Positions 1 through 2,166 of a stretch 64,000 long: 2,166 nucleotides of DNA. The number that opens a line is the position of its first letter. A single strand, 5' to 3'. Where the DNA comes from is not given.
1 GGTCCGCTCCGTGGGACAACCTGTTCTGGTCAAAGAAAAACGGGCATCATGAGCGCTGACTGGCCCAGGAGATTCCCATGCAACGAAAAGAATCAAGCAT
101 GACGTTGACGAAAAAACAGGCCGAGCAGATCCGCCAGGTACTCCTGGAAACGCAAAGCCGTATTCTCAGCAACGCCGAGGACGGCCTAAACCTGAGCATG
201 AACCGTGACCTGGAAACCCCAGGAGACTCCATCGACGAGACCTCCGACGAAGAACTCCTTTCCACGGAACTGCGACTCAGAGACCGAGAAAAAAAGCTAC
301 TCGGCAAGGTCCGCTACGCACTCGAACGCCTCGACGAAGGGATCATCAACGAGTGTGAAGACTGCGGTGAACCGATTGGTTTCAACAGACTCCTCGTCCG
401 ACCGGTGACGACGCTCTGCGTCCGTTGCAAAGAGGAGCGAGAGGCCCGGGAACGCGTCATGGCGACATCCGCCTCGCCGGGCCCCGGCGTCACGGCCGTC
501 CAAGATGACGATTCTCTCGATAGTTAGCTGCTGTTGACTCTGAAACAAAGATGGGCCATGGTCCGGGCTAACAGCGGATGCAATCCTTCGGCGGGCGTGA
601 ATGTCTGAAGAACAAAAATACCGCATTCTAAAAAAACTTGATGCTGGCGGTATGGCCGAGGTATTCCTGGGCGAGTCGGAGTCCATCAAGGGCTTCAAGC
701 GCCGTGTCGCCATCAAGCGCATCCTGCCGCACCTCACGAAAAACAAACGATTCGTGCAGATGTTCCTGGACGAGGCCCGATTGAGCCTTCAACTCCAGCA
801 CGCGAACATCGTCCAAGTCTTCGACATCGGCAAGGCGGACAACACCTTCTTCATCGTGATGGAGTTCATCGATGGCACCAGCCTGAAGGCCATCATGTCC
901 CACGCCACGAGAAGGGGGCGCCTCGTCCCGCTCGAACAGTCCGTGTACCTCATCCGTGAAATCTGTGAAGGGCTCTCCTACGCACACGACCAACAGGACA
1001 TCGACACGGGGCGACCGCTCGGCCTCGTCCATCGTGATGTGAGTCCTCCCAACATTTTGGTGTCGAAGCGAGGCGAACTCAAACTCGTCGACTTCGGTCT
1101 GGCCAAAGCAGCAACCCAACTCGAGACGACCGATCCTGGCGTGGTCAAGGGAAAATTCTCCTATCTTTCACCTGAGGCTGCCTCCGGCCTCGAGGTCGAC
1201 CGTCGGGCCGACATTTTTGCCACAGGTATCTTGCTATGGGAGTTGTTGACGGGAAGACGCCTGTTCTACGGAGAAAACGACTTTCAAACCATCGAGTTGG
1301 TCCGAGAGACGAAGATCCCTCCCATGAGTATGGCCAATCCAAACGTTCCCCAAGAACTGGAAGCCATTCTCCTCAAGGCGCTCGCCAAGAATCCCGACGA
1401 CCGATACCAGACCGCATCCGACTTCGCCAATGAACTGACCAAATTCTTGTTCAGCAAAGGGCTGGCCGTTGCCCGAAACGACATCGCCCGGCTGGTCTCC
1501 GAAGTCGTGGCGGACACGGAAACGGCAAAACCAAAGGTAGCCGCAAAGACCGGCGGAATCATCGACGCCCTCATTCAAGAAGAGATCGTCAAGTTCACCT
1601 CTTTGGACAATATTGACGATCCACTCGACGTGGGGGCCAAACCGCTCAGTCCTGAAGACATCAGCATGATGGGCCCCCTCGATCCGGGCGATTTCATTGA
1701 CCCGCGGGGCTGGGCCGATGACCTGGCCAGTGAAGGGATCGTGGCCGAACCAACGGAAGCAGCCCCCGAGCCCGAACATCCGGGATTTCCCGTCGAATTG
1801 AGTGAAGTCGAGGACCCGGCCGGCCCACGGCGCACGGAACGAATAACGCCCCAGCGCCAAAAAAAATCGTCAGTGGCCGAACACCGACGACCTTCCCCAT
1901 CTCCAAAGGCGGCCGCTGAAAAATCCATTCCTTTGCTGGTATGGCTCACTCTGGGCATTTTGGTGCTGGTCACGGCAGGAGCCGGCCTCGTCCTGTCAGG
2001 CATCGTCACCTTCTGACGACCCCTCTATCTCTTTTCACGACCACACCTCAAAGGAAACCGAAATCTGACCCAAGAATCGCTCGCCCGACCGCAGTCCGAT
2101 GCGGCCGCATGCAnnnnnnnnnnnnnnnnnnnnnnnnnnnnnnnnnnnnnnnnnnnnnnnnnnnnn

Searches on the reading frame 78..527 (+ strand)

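Call 14: search_protein_families(library=pfam, proteins=[window:78-527:+], max_evalue=0.001)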
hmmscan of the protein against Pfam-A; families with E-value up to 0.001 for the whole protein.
window:78-527:+ (149 aa): 2 families
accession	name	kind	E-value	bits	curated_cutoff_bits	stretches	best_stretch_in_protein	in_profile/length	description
PF01258.23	zf-dskA_traR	-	8.9e-12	45.2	24.9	1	89-122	5-35/36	Prokaryotic dksA/traR C4-type zinc finger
PF21157.2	DksA_N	-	1.1e-11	45.3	27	1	14-85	1-71/71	DnaK suppressor protein DksA, N-terminal domain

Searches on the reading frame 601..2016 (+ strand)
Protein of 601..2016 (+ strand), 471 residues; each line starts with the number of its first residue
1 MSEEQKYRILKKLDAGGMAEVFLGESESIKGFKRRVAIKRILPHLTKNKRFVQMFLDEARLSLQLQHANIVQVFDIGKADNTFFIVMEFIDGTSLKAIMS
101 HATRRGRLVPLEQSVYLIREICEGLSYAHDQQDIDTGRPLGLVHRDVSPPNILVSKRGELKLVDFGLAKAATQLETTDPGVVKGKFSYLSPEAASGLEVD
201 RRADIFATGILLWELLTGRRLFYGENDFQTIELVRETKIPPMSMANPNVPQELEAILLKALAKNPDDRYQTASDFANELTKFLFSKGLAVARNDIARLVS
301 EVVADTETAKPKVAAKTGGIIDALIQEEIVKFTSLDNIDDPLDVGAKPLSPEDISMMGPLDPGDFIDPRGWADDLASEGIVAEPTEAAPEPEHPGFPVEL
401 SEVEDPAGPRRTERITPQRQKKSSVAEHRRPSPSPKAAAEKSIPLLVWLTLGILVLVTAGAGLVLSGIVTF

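Call 14: search_protein_families(library=pfam, proteins=[window:601-2016:+], max_evalue=0.001)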
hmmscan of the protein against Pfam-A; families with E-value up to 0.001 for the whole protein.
window:601-2016:+ (471 aa): 4 families
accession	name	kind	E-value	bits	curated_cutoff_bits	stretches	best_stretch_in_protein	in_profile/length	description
PF00069.31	Pkinase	-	2.1e-39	136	31.7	1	7-271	1-254/263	Protein kinase domain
PF07714.23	PK_Tyr_Ser-Thr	-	2.8e-35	122.3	23.1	1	9-270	3-250/258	Protein tyrosine and serine/threonine kinase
PF01636.29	APH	-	4.4e-05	23.8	23.2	0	129-169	157-198/239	Phosphotransferase enzyme family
PF03109.22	ABC1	-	0.00014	21.6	22.9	1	83-172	143-218/244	ABC1 atypical kinase-like domain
